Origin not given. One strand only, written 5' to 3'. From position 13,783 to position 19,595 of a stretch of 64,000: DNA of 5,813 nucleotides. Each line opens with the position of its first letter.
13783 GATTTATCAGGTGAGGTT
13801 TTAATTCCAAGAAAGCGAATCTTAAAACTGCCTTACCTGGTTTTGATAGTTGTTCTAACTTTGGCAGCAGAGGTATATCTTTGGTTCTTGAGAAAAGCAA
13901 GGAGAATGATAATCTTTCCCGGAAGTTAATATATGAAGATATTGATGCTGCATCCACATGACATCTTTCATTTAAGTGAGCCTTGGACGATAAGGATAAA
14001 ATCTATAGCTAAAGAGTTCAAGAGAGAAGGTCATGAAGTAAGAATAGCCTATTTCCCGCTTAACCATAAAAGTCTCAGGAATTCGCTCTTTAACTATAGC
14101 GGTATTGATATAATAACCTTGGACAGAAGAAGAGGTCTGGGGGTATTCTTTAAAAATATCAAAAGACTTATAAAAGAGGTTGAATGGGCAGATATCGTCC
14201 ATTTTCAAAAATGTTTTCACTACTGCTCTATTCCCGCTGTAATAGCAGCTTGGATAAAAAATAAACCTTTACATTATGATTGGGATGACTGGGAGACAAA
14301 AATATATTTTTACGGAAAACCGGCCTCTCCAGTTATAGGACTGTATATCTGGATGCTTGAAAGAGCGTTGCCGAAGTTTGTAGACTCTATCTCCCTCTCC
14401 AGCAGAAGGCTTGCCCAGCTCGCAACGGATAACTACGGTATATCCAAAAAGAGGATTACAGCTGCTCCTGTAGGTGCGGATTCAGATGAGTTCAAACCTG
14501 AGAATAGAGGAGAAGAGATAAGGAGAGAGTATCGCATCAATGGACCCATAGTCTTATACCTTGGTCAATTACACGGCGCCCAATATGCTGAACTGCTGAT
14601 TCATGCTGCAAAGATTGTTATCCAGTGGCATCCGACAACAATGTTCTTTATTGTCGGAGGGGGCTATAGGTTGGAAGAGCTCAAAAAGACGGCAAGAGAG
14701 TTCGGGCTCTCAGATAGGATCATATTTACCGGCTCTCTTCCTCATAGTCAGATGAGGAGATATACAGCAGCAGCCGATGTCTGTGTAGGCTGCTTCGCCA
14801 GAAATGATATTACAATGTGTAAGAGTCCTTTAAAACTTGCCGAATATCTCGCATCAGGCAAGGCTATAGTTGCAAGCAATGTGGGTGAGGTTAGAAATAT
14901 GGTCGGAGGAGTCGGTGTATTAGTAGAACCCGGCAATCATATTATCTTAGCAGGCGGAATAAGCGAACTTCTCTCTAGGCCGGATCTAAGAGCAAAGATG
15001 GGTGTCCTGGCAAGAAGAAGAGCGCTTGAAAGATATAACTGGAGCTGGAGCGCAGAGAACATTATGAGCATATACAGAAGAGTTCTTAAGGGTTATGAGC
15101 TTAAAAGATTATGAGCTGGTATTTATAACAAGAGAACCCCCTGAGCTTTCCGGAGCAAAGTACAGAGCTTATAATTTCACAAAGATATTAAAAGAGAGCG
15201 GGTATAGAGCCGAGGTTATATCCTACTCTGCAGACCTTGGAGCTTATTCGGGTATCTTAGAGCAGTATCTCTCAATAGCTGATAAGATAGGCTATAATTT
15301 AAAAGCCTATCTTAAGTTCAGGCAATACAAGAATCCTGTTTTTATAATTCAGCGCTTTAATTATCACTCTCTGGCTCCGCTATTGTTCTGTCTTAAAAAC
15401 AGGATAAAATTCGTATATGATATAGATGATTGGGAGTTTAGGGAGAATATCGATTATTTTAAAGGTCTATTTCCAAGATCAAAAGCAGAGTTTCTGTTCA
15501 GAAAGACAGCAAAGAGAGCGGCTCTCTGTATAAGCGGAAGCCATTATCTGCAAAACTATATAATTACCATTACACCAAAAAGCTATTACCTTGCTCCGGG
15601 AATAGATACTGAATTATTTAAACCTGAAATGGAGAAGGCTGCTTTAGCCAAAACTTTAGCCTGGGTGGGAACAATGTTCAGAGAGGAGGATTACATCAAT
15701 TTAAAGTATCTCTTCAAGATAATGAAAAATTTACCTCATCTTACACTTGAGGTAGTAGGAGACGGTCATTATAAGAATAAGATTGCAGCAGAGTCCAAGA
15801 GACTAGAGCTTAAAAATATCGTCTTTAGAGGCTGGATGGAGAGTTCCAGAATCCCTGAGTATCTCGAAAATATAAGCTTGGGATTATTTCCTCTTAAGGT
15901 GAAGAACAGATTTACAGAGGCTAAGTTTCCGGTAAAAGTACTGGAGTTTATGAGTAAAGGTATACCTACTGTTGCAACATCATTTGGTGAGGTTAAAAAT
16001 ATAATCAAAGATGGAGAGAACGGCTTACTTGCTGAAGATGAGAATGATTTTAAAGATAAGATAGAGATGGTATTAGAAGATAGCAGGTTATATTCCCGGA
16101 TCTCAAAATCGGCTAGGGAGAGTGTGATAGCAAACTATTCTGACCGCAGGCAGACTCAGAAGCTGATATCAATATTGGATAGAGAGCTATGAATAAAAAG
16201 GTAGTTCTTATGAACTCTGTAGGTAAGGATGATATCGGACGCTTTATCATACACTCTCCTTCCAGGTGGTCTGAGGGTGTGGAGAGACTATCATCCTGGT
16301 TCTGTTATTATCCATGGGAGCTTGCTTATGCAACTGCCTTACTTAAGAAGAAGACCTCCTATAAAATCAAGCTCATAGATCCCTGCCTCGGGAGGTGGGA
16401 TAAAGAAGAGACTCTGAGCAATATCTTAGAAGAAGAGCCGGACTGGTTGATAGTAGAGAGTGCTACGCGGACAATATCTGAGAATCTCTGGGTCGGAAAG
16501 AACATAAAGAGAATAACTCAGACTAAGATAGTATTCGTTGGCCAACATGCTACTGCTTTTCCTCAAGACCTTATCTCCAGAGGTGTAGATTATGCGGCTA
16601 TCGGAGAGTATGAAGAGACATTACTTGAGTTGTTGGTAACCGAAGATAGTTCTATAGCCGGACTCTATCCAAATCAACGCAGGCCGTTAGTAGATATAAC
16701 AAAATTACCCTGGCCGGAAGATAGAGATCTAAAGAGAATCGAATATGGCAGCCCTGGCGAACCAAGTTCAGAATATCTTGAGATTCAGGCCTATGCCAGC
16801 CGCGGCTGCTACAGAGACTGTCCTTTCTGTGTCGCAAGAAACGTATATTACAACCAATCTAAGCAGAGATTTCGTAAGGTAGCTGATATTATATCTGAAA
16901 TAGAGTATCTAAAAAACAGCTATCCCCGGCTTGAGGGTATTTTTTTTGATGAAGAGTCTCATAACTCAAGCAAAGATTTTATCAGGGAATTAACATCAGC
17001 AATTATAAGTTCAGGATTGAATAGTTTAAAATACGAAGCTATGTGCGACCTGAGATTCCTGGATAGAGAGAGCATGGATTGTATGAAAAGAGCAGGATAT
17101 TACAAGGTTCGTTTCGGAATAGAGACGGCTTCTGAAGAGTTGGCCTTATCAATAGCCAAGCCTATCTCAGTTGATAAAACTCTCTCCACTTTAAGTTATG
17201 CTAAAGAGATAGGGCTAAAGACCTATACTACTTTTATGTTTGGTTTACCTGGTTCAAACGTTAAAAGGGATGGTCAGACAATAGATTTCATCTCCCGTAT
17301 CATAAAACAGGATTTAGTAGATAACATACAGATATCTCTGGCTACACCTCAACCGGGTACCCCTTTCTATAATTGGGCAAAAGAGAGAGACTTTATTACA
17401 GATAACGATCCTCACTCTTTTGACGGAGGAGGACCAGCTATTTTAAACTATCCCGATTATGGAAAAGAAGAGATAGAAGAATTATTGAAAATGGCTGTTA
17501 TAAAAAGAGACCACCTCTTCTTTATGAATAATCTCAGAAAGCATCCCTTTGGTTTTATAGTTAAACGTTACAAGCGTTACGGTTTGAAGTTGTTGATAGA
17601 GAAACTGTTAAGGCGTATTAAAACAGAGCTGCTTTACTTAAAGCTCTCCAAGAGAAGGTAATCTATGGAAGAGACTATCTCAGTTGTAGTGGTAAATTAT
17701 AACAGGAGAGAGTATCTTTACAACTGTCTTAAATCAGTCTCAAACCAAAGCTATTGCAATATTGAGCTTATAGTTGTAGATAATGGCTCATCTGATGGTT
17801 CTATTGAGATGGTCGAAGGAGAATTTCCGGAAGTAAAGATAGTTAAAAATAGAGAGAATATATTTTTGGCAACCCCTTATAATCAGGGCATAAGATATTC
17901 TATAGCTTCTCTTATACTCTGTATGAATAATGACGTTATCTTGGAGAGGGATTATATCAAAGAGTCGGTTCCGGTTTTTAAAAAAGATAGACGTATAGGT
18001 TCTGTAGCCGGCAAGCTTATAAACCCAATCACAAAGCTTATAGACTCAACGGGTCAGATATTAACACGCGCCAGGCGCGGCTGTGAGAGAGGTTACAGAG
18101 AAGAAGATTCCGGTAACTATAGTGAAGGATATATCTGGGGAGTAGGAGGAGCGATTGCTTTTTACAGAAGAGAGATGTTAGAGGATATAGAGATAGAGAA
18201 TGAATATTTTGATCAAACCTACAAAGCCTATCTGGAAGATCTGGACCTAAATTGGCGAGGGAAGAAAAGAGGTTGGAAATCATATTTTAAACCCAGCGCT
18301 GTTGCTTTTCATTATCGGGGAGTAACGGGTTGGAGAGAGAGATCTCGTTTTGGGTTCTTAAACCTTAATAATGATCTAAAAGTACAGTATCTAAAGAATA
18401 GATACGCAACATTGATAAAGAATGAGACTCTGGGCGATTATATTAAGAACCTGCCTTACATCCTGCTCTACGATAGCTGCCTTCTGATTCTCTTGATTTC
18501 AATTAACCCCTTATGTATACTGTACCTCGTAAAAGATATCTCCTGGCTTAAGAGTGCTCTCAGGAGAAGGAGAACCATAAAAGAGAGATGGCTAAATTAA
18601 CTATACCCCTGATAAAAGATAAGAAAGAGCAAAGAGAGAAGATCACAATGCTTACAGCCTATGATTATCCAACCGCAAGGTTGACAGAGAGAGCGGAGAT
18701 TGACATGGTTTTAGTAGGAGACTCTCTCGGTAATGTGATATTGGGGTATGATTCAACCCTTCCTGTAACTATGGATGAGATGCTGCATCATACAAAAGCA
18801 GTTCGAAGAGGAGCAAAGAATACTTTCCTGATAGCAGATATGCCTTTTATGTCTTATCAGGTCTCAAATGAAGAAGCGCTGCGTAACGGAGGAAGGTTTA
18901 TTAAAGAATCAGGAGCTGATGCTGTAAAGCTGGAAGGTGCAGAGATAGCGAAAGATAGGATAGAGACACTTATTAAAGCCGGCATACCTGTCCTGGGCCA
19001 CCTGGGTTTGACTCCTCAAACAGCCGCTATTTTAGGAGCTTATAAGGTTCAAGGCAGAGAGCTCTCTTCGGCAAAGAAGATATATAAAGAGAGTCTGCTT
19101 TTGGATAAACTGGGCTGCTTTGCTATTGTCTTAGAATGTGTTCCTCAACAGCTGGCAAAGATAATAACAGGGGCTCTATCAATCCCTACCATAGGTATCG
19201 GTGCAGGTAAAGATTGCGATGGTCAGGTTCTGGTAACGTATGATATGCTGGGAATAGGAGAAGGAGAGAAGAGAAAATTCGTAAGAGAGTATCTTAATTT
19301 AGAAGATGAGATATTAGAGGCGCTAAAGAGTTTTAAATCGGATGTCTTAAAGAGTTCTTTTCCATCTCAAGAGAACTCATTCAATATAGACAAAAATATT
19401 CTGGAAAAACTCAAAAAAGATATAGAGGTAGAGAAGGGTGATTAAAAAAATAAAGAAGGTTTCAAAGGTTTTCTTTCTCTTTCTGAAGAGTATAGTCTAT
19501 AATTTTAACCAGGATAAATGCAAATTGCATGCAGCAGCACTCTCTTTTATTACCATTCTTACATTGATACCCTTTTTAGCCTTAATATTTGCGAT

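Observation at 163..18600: ABC-transporter-dependent glycan operon with exceptional radical-SAM tailoring capacity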

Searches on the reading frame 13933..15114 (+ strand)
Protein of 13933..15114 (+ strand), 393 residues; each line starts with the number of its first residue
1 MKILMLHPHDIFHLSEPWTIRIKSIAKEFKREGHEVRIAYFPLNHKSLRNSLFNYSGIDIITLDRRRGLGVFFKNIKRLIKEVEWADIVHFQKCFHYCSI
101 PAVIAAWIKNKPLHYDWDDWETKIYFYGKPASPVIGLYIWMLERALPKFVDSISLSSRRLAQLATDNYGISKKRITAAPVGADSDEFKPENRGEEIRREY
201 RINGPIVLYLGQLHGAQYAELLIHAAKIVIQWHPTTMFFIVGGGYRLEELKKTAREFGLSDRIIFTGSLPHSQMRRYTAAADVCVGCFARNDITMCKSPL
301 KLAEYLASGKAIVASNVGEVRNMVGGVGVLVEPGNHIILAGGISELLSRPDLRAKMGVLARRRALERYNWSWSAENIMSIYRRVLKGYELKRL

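Call 5: search_protein_families(library=pfam, proteins=[window:13933-15114:+], max_evalue=0.01)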
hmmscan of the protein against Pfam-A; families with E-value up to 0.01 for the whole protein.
window:13933-15114:+ (393 aa): 6 families
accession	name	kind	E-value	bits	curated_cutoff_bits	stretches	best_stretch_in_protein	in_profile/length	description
PF00534.26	Glycos_transf_1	-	1.4e-21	77.2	26.4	1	195-361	4-170/172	Glycosyl transferases group 1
PF13692.12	Glyco_trans_1_4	-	6.1e-20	72.4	27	1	205-348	2-141/142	Glycosyl transferases group 1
PF13439.12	Glyco_transf_4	-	1.4e-09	38.6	28.5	1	22-185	8-169/170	Glycosyltransferase Family 4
PF13524.12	Glyco_trans_1_2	-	1.5e-06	28.6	25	1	248-378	27-143/144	Glycosyl transferase-like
PF13579.12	Glyco_trans_4_4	-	1.1e-05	26.3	29.7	1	21-181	6-158/158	Glycosyl transferase 4-like domain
PF03033.26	Glyco_transf_28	-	0.0027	18.2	26.2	1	24-114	17-115/139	Glycosyltransferase family 28 N-terminal domain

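Call 6: search_protein_families(library=ncbifam, proteins=[window:13933-15114:+], max_evalue=0.001)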
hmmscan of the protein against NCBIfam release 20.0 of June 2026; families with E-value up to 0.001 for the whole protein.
window:13933-15114:+ (393 aa): 20 families
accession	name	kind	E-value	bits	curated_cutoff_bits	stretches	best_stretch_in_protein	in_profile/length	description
TIGR04063.1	stp3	hypoth_equivalog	6.2e-30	104.4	442.05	1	168-385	175-396/397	TIGR04063 family PEP-CTERM/XrtA system glycosyltransferase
NF007640.0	PRK10307.1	subfamily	7.7e-22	77.8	276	1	140-369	162-392/411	WcaI family glycosyltransferase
TIGR03449.1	mycothiol_MshA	equivalog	2e-18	66.5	462.5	1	165-385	180-404/406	D-inositol-3-phosphate glycosyltransferase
TIGR03088.1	stp2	hypoth_equivalog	2.2e-15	56.6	409.05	1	141-385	128-374/374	TIGR03088 family PEP-CTERM/XrtA system glycosyltransferase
NF041876.1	EPS_EpsE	equivalog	1.5e-14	54.1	400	1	159-376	171-388/389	exopolysaccharide biosynthesis GT4 family glycosyltransferase EpsE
NF038298.1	EPS_HpsO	equivalog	3.9e-13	48.9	575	1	177-384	173-387/388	hormogonium polysaccharide biosynthesis glycosyltransferase HpsO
TIGR04157.1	glyco_rSAM_CFB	subfamily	5.5e-12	45.4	400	1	148-292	168-312/406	TIGR04157 family glycosyltransferase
NF053787.1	GlcN_PG_synth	equivalog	1.7e-11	43.6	480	1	152-385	146-360/361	N-acetylglucosaminyl phosphatidylglycerol synthase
TIGR04047.1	MSMEG_0565_glyc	hypoth_equivalog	8.8e-11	41.5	259.85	1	152-383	142-373/373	MSMEG_0565 family glycosyltransferase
TIGR02149.1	glgA_Coryne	subfamily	1.7e-09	37.3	302.4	1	167-385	162-391/391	glycogen synthase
NF047684.1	TeichurnBiosyTuaC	equivalog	1.9e-09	36.9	550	1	162-386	174-391/391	teichuronic acid biosynthesis protein TuaC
TIGR03999.1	thiol_BshA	equivalog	1.4e-08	34.1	273.7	1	151-385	146-374/375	N-acetyl-alpha-D-glucosaminyl L-malate synthase BshA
NF047676.1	TeichurnBiosyTuaH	equivalog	1.5e-08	33.9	550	1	76-320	84-324/384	teichuronic acid biosynthesis protein TuaH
NF038295.1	EPS_HpsP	equivalog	4.9e-08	32.4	550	1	137-384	142-387/388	hormogonium polysaccharide biosynthesis glycosyltransferase HpsP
TIGR03087.1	stp1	hypoth_equivalog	7.3e-08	32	316.65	1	141-380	164-393/397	TIGR03087 family PEP-CTERM/XrtA system glycosyltransferase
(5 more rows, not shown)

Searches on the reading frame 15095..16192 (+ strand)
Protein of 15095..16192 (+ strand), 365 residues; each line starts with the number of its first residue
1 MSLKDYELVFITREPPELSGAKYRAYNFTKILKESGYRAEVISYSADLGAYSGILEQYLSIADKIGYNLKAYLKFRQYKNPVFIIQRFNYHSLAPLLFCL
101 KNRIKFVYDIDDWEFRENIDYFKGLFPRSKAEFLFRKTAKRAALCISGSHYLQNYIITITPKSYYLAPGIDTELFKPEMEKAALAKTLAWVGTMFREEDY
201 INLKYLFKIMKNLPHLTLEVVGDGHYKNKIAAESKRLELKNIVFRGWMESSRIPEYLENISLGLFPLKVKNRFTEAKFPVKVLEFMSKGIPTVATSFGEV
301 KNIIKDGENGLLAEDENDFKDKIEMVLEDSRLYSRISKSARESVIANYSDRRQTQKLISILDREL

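Call 5: search_protein_families(library=pfam, proteins=[window:15095-16192:+], max_evalue=0.01)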
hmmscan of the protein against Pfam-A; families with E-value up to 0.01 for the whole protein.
window:15095-16192:+ (365 aa): 4 families
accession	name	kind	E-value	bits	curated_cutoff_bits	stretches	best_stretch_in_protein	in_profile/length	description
PF13692.12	Glyco_trans_1_4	-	9.7e-22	78.2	27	1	186-329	2-142/142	Glycosyl transferases group 1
PF00534.26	Glycos_transf_1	-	4.1e-21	75.7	26.4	1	186-342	16-171/172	Glycosyl transferases group 1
PF13524.12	Glyco_trans_1_2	-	4.7e-11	43.2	25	1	206-357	5-142/144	Glycosyl transferase-like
PF13439.12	Glyco_transf_4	-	0.0045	17.5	28.5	1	20-173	3-169/170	Glycosyltransferase Family 4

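Call 6: search_protein_families(library=ncbifam, proteins=[window:15095-16192:+], max_evalue=0.001)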
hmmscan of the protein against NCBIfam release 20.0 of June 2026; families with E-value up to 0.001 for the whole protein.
window:15095-16192:+ (365 aa): 21 families
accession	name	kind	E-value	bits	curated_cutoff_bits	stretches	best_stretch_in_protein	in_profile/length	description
TIGR04063.1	stp3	hypoth_equivalog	9.9e-15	54.3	442.05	1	186-347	214-378/397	TIGR04063 family PEP-CTERM/XrtA system glycosyltransferase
NF041876.1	EPS_EpsE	equivalog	1.6e-13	50.7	400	1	215-357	245-389/389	exopolysaccharide biosynthesis GT4 family glycosyltransferase EpsE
NF047676.1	TeichurnBiosyTuaH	equivalog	6.9e-13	48.2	550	1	137-329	154-354/384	teichuronic acid biosynthesis protein TuaH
TIGR03088.1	stp2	hypoth_equivalog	2.4e-11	43.3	409.05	1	150-363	149-372/374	TIGR03088 family PEP-CTERM/XrtA system glycosyltransferase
NF047684.1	TeichurnBiosyTuaC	equivalog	1.1e-10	41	550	1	131-359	154-384/391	teichuronic acid biosynthesis protein TuaC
NF007396.0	PRK09922.1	equivalog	1.7e-10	40.3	385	1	184-350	181-344/361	lipopolysaccharide 1,6-galactosyltransferase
TIGR03999.1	thiol_BshA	equivalog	3.4e-10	39.4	273.7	1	207-356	221-365/375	N-acetyl-alpha-D-glucosaminyl L-malate synthase BshA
NF038229.1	Glyco4_Geo_Pelo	equivalog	3.8e-10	39.3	400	1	275-362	248-334/338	GPMC system family 4 glycosyltransferase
TIGR03087.1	stp1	hypoth_equivalog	5.6e-08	32.4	316.65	1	162-362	197-395/397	TIGR03087 family PEP-CTERM/XrtA system glycosyltransferase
NF038298.1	EPS_HpsO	equivalog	2.9e-07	29.6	575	1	187-359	203-382/388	hormogonium polysaccharide biosynthesis glycosyltransferase HpsO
TIGR02470.1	sucr_synth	equivalog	2.9e-06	25.7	810.4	1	273-360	652-744/784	sucrose synthase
TIGR02472.1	sucr_P_syn_N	equivalog_domain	3.7e-06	26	576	1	277-359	352-436/439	sucrose-phosphate synthase, putative, glycosyltransferase domain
TIGR04157.1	glyco_rSAM_CFB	subfamily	6.4e-06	25.4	400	1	208-357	251-402/406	TIGR04157 family glycosyltransferase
NF041010.1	glycosy_Agl16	equivalog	6.8e-06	25.2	575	1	135-342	127-330/352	glycosylation protein Agl16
NF041139.1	TreT_Thcocales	equivalog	3.3e-05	22.8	775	1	277-361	325-409/412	trehalose synthase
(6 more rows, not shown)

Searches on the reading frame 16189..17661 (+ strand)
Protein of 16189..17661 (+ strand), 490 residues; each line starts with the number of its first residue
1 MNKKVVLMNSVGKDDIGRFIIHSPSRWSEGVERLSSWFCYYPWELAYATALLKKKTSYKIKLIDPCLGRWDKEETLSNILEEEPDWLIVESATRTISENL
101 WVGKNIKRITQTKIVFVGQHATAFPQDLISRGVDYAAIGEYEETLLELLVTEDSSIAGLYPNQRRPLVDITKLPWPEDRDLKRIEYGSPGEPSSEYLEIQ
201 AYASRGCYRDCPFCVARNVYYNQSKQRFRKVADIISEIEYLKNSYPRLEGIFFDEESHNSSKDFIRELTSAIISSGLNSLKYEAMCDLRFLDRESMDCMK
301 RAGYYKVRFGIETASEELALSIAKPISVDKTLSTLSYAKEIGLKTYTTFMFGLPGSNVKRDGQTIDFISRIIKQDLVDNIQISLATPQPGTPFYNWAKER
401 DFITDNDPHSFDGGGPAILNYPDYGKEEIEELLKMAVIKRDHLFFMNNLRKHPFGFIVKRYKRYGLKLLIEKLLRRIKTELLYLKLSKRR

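Call 5: search_protein_families(library=pfam, proteins=[window:16189-17661:+], max_evalue=0.01)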
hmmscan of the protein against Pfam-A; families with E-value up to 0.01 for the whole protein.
window:16189-17661:+ (490 aa): 2 families
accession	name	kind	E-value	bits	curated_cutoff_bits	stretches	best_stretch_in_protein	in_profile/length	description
PF04055.27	Radical_SAM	-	2.7e-15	57.4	29.5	1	204-367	4-165/166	Radical SAM superfamily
PF02310.24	B12-binding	-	9.5e-10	38.8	32.1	1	39-148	11-120/121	B12 binding domain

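Call 6: search_protein_families(library=ncbifam, proteins=[window:16189-17661:+], max_evalue=0.001)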
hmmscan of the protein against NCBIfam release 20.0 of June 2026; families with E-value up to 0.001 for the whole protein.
window:16189-17661:+ (490 aa): 21 families
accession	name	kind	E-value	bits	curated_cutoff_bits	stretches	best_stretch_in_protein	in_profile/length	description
TIGR03471.1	HpnJ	equivalog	4.1e-37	128.2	577.6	1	25-434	20-426/472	hopanoid biosynthesis associated radical SAM protein HpnJ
TIGR04013.1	B12_SAM_MJ_1487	hypoth_equivalog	1.4e-19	70.2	251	2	72-243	31-194/382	TIGR04013 family B12-binding domain/radical SAM domain-containing protein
NF050148.1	rSAM_ApyD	equivalog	1.7e-18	66.4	750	1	201-395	202-391/645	RiPP biosynthesis radical SAM protein ApyD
TIGR04072.2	rSAM_ladder_B12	equivalog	1.5e-17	63.4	360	1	102-407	89-382/443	lipid biosynthesis B12-binding/radical SAM protein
TIGR02026.1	BchE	equivalog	8.2e-17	61.2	481.35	1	21-412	4-402/497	magnesium-protoporphyrin IX monomethyl ester anaerobic oxidative cyclase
TIGR04014.1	B12_SAM_MJ_0865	equivalog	1.2e-13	50.6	360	1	203-397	165-358/434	methyl-coenzyme M reductase glutamine C-methyltransferase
TIGR04479.1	bcpD_PhpK_rSAM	subfamily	1.3e-13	50.2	600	1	199-370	242-408/504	PhpK family radical SAM P-methyltransferase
NF038361.1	rSAM_Sden_1168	equivalog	2.4e-13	49.5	575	1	169-432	249-507/560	Sden_1168 family B12-binding radical SAM P-methyltransferase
NF040542.1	rSAM_RCCLKC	equivalog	5e-13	49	450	2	40-152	11-119/423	arsinothricin biosynthesis radical SAM protein ArsL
TIGR04295.1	B12_rSAM_oligo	hypoth_equivalog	9.3e-12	44.3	400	1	40-326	23-316/422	TIGR04295 family B12-binding domain-containing radical SAM protein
TIGR04367.1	HpnR_B12_rSAM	equivalog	2.7e-11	42.7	650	1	204-413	192-387/490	hopanoid C-3 methylase HpnR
NF033070.1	rSAM_AprD4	equivalog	1.1e-08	34.4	500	1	203-406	201-399/456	AprD4 family radical SAM diol-dehydratase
TIGR04190.1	B12_SAM_Ta0216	equivalog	3.9e-08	32.3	500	1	203-374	224-397/554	TIGR04190 family B12-binding domain/radical SAM domain protein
TIGR04385.1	B12_rSAM_cofa1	equivalog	6.8e-08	32.1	450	1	198-372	188-365/438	B12 lower ligand biosynthesis radical SAM protein BzaD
TIGR03975.1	rSAM_ocin_1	subfamily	4.4e-07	28.8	281.85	1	161-368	225-427/606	RiPP maturation radical SAM C-methyltransferase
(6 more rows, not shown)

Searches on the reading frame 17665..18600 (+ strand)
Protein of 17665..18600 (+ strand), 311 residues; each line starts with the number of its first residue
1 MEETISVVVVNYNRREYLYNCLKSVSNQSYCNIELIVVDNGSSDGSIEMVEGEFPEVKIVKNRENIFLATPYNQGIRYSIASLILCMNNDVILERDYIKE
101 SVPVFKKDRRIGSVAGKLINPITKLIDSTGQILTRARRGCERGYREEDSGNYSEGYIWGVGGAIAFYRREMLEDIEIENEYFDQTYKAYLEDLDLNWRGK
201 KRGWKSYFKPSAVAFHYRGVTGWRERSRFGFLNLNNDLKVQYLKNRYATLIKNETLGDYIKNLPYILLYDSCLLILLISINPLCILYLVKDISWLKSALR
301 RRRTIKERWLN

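Call 5: search_protein_families(library=pfam, proteins=[window:17665-18600:+], max_evalue=0.01)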
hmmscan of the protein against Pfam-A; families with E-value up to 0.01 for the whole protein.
window:17665-18600:+ (311 aa): 5 families
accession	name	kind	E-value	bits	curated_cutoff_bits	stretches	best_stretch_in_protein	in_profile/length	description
PF00535.33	Glycos_transf_2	-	2.9e-23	83.1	23.3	1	6-174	1-166/168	Glycosyl transferase family 2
PF13641.12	Glyco_tranf_2_3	-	1.3e-14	55.3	27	1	5-219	3-214/230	Glycosyltransferase like family 2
PF10111.15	Glyco_tranf_2_2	-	0.00066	19.7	27.3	1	8-135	5-136/276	Glycosyltransferase like family 2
PF13712.12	Glyco_tranf_2_5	-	0.0015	18.8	27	1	57-113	30-87/210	Glycosyltransferase like family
PF13632.12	Glyco_trans_2_3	-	0.002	18.4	27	1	84-228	2-138/198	Glycosyl transferase family group 2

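Call 6: search_protein_families(library=ncbifam, proteins=[window:17665-18600:+], max_evalue=0.001)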
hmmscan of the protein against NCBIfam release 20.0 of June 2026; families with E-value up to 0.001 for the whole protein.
window:17665-18600:+ (311 aa): 20 families
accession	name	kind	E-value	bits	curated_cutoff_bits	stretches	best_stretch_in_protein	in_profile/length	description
TIGR03937.1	PgaC_IcaA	equivalog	3.7e-19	69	422.3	1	3-215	45-249/407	poly-beta-1,6-N-acetyl-D-glucosamine synthase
NF038299.1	EPS_HpsN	equivalog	4.5e-16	58.7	425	1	4-223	2-227/317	hormogonium polysaccharide biosynthesis glycosyltransferase HpsN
NF041875.1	EPS_EpsD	equivalog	1.2e-15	57.7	370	1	5-229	1-219/325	exopolysaccharide biosynthesis glycosyltransferase EpsD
TIGR03111.1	glyc2_xrt_Gpos1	hypoth_equivalog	2.6e-13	49.6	363.95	1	4-175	50-230/439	TIGR03111 family XrtG-associated glycosyltransferase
TIGR03965.1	mycofact_glyco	equivalog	2.3e-12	46.5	280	1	3-217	74-281/467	mycofactocin biosynthesis glycosyltransferase MftF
NF041394.1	GtaseAglG_Halo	equivalog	1.8e-10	40.6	440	1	5-119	3-120/304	glucosyl-dolichyl phosphate glucuronosyltransferase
NF007482.0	PRK10073.1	equivalog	2.5e-10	39.9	423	1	3-79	6-84/334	glycosyltransferase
TIGR04242.1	nodulat_NodC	equivalog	6.5e-10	38.5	550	1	5-214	50-262/395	chitooligosaccharide synthase NodC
NF053739.1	GlytfEpsEBac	equivalog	2.1e-08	33.5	450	1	5-102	3-104/265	glycosyltransferase EpsE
NF047683.1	TeichurnBiosyTuaG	equivalog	4.4e-08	33.1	400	1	2-107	5-113/252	teichuronic acid biosynthesis protein TuaG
NF050050.1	ProtGlycPglI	equivalog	1.9e-07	30.8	500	1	4-56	3-55/306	GalNAc(5)-diNAcBac-PP-undecaprenol beta-1,3-glucosyltransferase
TIGR04283.1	glyco_like_mftF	equivalog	2.1e-07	30.7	182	1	5-111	1-104/221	TIGR04283 family arsenosugar biosynthesis glycosyltransferase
NF050113.1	gal_furan_GlfT1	equivalog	2.4e-06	27.1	330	1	6-81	2-77/290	galactofuranosyltransferase GlfT1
NF045692.1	OglycostaseCruG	equivalog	5.1e-06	25.7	600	1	4-51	42-89/386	2'-O-glycosyltransferase CruG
TIGR04195.1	S_glycosyl_SunS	equivalog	1.4e-05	24.1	350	1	4-90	58-141/421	SunS family peptide S-glycosyltransferase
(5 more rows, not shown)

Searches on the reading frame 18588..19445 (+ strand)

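Call 5: search_protein_families(library=pfam, proteins=[window:18588-19445:+], max_evalue=0.01)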
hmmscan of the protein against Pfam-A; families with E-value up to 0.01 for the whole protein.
window:18588-19445:+ (285 aa): 2 families
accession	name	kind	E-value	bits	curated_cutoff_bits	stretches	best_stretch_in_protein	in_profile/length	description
PF02548.21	Pantoate_transf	-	1e-111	372.9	28.7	1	3-260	1-258/259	Ketopantoate hydroxymethyltransferase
PF13714.12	PEP_mutase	-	0.0055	16.7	31.5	0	14-84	6-75/240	Phosphoenolpyruvate phosphomutase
